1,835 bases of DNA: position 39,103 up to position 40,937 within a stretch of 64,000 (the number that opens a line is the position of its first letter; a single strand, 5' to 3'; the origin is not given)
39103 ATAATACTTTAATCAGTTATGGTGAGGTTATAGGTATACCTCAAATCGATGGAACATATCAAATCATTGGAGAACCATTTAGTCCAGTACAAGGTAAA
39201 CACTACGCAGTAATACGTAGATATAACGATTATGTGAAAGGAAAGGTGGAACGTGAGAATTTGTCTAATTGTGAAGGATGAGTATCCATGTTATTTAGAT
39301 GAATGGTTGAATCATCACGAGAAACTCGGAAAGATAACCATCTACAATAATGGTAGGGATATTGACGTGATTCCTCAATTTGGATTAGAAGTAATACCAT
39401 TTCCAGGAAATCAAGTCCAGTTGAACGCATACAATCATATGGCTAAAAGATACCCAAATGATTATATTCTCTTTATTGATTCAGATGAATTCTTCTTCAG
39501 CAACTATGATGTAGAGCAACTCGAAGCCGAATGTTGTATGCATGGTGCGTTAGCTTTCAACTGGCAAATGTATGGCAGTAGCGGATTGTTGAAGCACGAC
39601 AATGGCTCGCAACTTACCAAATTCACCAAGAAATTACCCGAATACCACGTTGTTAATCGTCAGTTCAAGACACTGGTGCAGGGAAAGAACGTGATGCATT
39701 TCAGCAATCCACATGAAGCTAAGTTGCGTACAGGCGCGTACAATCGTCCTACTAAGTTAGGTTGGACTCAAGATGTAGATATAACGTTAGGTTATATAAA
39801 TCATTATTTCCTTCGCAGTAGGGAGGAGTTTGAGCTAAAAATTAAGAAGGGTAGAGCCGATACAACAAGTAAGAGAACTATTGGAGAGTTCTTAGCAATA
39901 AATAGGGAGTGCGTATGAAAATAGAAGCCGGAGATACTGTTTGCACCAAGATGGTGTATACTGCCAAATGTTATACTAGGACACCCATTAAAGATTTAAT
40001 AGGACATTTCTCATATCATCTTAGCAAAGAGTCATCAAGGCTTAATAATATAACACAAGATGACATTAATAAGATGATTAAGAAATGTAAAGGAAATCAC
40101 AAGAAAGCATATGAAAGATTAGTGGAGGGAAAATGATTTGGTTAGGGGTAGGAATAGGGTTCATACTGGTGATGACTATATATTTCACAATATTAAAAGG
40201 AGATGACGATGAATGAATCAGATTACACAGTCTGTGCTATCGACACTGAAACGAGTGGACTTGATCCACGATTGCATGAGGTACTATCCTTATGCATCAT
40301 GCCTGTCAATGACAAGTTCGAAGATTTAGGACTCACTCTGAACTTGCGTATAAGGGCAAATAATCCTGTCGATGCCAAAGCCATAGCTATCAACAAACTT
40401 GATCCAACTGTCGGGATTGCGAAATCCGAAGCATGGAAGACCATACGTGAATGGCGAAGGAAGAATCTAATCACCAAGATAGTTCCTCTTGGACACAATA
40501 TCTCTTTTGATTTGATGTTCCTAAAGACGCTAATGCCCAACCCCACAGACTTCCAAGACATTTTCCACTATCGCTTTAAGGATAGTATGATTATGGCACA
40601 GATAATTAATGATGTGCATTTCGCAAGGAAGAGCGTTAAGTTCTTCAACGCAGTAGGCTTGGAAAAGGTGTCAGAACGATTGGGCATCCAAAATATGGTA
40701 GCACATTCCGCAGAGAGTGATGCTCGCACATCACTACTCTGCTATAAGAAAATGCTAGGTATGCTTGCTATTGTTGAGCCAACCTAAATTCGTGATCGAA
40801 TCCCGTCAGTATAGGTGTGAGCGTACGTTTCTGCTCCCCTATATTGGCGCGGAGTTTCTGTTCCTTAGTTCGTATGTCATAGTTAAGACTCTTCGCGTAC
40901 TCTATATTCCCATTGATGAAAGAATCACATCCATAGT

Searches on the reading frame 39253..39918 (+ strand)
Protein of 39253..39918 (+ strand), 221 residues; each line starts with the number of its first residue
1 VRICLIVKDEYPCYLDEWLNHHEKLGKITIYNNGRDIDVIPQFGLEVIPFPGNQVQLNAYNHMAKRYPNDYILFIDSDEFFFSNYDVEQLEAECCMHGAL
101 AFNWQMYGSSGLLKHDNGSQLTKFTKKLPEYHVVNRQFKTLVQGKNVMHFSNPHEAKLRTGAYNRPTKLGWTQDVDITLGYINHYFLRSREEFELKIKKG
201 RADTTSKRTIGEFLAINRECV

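Call 46: search_protein_families(library=phrogs, proteins=[window:39253-39918:+], max_evalue=0.001)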
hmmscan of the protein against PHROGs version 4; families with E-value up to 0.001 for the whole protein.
window:39253-39918:+ (221 aa): 0 families

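Call 47: search_protein_families(library=pfam, proteins=[window:39253-39918:+], max_evalue=0.001)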
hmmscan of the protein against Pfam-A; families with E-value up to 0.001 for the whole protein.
window:39253-39918:+ (221 aa): 3 families
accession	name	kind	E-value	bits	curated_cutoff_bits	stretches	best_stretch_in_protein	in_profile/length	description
PF13704.12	Glyco_tranf_2_4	-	4.2e-06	27.6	27.5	1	14-85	6-88/98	Glycosyl transferase family 2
PF01697.33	Glyco_transf_92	-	8.7e-05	22.7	23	1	66-196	96-222/249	Glycosyltransferase family 92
PF00535.33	Glycos_transf_2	-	0.00015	22.2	23.3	1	44-107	54-118/168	Glycosyl transferase family 2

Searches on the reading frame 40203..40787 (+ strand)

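Call 46: search_protein_families(library=phrogs, proteins=[window:40203-40787:+], max_evalue=0.001)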
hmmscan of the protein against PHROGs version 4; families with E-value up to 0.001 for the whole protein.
window:40203-40787:+ (194 aa): 2 families
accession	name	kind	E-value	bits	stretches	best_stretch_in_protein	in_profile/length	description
phrog_192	-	DNA, RNA and nucleotide metabolism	1.9e-26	94.3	1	2-188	100-274/397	DNA polymerase exonuclease subunit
phrog_17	-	DNA, RNA and nucleotide metabolism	3.1e-08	33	1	7-163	669-788/1445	DNA polymerase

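Call 47: search_protein_families(library=pfam, proteins=[window:40203-40787:+], max_evalue=0.001)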
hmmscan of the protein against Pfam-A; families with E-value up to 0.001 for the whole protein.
window:40203-40787:+ (194 aa): 2 families
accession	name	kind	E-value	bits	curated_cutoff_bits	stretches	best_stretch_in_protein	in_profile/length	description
PF00929.31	RNase_T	-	1.3e-10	42.5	24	1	12-178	2-161/164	Exonuclease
PF21762.3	DEDDh_C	-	0.00066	20.3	27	1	87-184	102-188/188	DNA polymerase III subunit epsilon-like, C-terminal domain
